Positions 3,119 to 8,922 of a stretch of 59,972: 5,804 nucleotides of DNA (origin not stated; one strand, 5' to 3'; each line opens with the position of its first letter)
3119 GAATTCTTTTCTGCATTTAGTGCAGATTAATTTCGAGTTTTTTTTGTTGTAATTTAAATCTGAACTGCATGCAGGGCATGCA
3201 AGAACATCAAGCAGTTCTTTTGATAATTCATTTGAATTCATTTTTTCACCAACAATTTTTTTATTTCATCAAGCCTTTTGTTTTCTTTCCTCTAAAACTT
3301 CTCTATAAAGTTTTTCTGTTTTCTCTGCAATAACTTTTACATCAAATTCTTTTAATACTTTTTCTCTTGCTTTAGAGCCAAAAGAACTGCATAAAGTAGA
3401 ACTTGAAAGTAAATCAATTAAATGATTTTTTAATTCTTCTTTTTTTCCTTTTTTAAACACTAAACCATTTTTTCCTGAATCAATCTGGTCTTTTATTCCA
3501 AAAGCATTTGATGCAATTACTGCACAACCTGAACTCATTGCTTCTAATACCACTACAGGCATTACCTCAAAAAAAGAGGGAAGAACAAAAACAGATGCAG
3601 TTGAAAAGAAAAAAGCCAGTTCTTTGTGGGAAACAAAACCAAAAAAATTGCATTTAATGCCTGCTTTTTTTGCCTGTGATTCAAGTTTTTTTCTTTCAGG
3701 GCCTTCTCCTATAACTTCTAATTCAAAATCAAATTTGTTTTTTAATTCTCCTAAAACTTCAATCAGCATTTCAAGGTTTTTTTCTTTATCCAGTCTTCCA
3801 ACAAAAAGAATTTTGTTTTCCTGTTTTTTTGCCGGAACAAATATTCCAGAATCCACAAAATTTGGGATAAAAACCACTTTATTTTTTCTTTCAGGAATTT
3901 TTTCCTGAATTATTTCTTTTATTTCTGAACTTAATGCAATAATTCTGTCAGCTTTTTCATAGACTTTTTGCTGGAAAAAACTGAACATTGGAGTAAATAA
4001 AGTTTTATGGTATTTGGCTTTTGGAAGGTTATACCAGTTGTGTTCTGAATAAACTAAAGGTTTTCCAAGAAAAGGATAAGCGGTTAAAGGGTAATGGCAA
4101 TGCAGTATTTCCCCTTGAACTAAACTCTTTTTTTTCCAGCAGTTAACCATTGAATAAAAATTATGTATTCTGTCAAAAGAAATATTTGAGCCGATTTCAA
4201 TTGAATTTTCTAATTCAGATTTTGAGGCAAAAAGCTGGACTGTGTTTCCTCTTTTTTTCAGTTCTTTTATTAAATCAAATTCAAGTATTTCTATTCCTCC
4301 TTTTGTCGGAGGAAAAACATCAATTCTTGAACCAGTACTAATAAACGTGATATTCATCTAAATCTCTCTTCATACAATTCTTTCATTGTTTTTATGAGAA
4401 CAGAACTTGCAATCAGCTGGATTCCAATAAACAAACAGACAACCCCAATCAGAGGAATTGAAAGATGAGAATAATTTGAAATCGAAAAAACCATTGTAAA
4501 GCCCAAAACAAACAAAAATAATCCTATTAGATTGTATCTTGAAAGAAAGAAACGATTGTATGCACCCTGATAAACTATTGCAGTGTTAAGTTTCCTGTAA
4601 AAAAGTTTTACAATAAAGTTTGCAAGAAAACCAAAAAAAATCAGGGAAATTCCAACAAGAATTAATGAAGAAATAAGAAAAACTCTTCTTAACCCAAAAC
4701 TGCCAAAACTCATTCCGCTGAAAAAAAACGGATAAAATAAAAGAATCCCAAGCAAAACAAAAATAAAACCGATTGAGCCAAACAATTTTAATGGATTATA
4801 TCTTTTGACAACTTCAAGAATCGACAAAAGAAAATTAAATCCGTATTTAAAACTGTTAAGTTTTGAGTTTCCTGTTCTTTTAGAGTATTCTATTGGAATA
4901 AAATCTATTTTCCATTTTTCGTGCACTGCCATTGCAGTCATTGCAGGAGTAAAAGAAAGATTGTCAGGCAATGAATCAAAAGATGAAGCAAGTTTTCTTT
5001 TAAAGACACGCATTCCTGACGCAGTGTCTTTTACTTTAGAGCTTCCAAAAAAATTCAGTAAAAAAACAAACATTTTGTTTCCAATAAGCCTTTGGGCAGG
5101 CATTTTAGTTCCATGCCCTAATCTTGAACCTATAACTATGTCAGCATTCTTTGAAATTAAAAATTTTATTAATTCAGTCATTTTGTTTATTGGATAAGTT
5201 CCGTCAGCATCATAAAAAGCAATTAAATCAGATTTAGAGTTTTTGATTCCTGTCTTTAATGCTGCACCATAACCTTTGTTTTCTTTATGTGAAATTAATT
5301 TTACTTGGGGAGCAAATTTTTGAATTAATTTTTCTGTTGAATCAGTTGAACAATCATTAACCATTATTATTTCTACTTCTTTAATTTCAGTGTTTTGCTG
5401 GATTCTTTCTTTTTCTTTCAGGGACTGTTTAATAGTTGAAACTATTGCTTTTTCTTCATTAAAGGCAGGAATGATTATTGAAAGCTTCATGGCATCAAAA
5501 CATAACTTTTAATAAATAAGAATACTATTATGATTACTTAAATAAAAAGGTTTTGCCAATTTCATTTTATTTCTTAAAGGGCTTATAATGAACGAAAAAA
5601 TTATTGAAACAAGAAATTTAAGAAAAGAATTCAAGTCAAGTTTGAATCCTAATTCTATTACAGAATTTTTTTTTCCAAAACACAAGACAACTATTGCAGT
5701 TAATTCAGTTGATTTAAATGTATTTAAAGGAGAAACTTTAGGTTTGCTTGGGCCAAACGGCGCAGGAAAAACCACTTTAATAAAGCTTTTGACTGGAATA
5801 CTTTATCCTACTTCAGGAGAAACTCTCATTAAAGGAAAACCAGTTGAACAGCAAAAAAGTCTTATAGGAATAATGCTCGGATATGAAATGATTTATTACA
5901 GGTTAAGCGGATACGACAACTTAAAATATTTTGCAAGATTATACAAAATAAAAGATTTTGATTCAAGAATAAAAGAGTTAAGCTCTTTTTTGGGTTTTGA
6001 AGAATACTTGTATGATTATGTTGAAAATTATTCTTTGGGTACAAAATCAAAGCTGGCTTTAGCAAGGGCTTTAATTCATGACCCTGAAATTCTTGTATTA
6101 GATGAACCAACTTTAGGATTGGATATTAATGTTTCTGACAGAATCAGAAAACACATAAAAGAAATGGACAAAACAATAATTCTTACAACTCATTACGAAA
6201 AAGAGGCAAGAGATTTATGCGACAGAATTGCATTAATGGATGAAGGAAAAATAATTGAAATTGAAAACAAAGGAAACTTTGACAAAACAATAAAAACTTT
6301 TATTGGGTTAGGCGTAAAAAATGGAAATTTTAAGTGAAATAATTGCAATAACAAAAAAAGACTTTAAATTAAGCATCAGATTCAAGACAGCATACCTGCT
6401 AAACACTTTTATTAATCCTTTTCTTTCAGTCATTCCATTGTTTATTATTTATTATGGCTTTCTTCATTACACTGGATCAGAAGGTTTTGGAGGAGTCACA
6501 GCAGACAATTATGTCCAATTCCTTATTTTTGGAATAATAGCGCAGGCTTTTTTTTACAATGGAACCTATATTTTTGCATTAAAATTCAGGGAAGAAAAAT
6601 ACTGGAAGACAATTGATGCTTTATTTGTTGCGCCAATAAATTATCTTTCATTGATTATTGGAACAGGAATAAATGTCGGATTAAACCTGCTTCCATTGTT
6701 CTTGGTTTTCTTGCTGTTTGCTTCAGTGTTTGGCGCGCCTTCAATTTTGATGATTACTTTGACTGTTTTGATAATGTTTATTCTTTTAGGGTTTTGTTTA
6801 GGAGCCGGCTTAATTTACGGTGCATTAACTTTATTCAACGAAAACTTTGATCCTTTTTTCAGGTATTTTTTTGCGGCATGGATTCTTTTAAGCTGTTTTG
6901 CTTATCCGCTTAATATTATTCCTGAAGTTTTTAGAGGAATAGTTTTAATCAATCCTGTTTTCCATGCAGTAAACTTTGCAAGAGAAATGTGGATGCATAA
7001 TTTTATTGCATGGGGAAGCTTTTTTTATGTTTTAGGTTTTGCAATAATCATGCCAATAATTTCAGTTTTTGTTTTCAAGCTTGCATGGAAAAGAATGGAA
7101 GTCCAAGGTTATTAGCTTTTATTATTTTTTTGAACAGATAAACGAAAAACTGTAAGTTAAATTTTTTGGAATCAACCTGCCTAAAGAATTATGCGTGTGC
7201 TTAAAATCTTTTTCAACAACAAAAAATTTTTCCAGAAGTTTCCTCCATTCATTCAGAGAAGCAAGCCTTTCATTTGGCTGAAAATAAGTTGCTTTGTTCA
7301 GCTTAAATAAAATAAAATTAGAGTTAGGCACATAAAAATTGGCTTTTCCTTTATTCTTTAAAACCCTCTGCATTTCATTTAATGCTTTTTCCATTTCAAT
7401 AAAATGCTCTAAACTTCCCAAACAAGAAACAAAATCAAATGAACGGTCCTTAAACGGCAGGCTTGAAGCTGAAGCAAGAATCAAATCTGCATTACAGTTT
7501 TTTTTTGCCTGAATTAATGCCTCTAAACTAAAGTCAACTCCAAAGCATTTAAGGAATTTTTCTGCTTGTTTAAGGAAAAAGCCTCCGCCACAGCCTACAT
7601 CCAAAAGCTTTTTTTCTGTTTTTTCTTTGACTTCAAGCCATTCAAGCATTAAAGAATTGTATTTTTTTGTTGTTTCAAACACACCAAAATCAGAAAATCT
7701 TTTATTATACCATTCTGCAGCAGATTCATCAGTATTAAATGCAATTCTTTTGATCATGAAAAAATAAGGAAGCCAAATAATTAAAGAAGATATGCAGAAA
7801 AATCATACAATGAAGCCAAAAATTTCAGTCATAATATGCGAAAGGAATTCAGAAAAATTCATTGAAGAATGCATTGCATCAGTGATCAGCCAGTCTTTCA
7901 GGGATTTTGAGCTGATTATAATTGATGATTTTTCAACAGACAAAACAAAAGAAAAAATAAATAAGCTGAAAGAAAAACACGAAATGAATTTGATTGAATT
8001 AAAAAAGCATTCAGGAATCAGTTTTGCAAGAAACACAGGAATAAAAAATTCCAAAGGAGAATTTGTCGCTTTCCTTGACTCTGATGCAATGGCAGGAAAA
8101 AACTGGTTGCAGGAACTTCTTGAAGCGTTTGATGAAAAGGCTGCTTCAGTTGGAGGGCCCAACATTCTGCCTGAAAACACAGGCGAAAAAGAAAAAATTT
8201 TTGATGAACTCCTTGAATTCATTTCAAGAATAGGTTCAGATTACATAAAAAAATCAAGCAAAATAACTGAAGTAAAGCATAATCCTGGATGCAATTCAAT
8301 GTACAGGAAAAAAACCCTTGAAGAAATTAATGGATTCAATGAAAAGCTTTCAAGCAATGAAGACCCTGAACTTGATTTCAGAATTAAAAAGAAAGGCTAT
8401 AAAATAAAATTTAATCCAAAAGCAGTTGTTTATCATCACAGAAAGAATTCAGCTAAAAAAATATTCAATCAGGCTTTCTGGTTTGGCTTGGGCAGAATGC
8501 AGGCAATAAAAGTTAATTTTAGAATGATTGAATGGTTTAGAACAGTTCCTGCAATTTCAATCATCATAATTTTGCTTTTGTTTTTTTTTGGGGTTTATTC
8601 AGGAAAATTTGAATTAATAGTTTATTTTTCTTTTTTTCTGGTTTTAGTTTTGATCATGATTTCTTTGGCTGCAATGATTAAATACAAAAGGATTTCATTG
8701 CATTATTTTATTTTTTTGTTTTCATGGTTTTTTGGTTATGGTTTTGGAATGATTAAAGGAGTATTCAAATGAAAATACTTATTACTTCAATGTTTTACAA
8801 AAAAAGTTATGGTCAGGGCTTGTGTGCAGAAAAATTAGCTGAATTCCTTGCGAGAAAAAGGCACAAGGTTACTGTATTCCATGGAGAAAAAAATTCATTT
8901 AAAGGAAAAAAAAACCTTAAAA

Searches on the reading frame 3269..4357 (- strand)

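Call 52: search_protein_families(library=pfam, proteins=[window:3269-4357:-], max_evalue=0.001)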
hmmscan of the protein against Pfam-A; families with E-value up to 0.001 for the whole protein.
window:3269-4357:- (362 aa): 6 families
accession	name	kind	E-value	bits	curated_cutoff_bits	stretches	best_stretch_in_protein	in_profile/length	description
PF00534.26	Glycos_transf_1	-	1.2e-41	142.6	26.4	1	176-332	11-171/172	Glycosyl transferases group 1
PF13692.12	Glyco_trans_1_4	-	2.1e-32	112.8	27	1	181-318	2-141/142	Glycosyl transferases group 1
PF13439.12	Glyco_transf_4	-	7.4e-18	65.6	28.5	1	20-169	2-167/170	Glycosyltransferase Family 4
PF20706.3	GT4-conflict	-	1.7e-10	40.9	26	1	128-293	139-321/385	Family 4 Glycosyltransferase in conflict systems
PF13524.12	Glyco_trans_1_2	-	2.8e-06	27.8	25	1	202-346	6-141/144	Glycosyl transferase-like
PF13579.12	Glyco_trans_4_4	-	1.3e-05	26.1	29.7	1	84-166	74-157/158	Glycosyl transferase 4-like domain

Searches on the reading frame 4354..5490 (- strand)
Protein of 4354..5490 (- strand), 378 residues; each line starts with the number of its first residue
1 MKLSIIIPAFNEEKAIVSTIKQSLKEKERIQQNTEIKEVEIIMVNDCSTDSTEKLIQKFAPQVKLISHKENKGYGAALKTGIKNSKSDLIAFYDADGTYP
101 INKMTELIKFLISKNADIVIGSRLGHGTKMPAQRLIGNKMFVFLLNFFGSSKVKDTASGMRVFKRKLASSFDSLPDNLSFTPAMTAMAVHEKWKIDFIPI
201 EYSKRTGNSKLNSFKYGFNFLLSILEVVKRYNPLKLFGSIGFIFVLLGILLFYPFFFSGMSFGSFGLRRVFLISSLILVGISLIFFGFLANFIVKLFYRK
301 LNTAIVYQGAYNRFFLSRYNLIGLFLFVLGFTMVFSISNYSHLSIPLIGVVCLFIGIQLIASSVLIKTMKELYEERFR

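Call 52: search_protein_families(library=pfam, proteins=[window:4354-5490:-], max_evalue=0.001)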
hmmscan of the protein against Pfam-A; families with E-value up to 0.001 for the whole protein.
window:4354-5490:- (378 aa): 3 families
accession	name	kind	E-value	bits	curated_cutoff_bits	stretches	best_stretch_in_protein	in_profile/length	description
PF00535.33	Glycos_transf_2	-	1e-33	117.1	23.3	1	4-168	1-164/168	Glycosyl transferase family 2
PF10111.15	Glyco_tranf_2_2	-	6.7e-08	32.8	27.3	1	5-116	2-111/276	Glycosyltransferase like family 2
PF13641.12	Glyco_tranf_2_3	-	0.00011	22.8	27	1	3-97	3-97/230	Glycosyltransferase like family 2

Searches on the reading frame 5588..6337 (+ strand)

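Call 52: search_protein_families(library=pfam, proteins=[window:5588-6337:+], max_evalue=0.001)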
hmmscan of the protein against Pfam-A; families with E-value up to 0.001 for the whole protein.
window:5588-6337:+ (249 aa): 2 families
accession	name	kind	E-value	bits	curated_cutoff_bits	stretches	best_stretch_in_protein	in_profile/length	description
PF00005.33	ABC_tran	-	1.5e-26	94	25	1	39-175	2-136/137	ABC transporter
PF13304.12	AAA_21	-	5.2e-14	53.4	27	1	125-202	211-298/304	AAA domain, putative AbiEii toxin, Type IV TA system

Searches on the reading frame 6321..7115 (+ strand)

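Call 52: search_protein_families(library=pfam, proteins=[window:6321-7115:+], max_evalue=0.001)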
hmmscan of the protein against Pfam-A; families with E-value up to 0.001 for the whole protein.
window:6321-7115:+ (264 aa): 1 family
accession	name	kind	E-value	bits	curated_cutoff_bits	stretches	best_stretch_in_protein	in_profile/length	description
PF01061.29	ABC2_membrane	-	3.6e-06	27.1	26.9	1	6-221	2-207/211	ABC-2 type transporter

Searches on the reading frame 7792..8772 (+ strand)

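Call 52: search_protein_families(library=pfam, proteins=[window:7792-8772:+], max_evalue=0.001)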
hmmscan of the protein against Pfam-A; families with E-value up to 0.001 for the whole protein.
window:7792-8772:+ (326 aa): 6 families
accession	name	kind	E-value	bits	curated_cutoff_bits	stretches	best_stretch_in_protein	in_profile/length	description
PF00535.33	Glycos_transf_2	-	5.1e-33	114.8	23.3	1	12-179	1-167/168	Glycosyl transferase family 2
PF13641.12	Glyco_tranf_2_3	-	1.1e-18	68.5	27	1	9-228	1-224/230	Glycosyltransferase like family 2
PF10111.15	Glyco_tranf_2_2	-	8e-16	58.8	27.3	1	12-232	1-233/276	Glycosyltransferase like family 2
PF13632.12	Glyco_trans_2_3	-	4.4e-10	40.1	27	1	92-289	2-196/198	Glycosyl transferase family group 2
PF13506.12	Glyco_transf_21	-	1e-05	25.5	21.7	1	83-226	25-167/174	Glycosyl transferase family 21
PF02709.20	Glyco_transf_7C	-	0.0001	22.3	23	1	161-212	16-71/78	N-terminal domain of galactosyltransferase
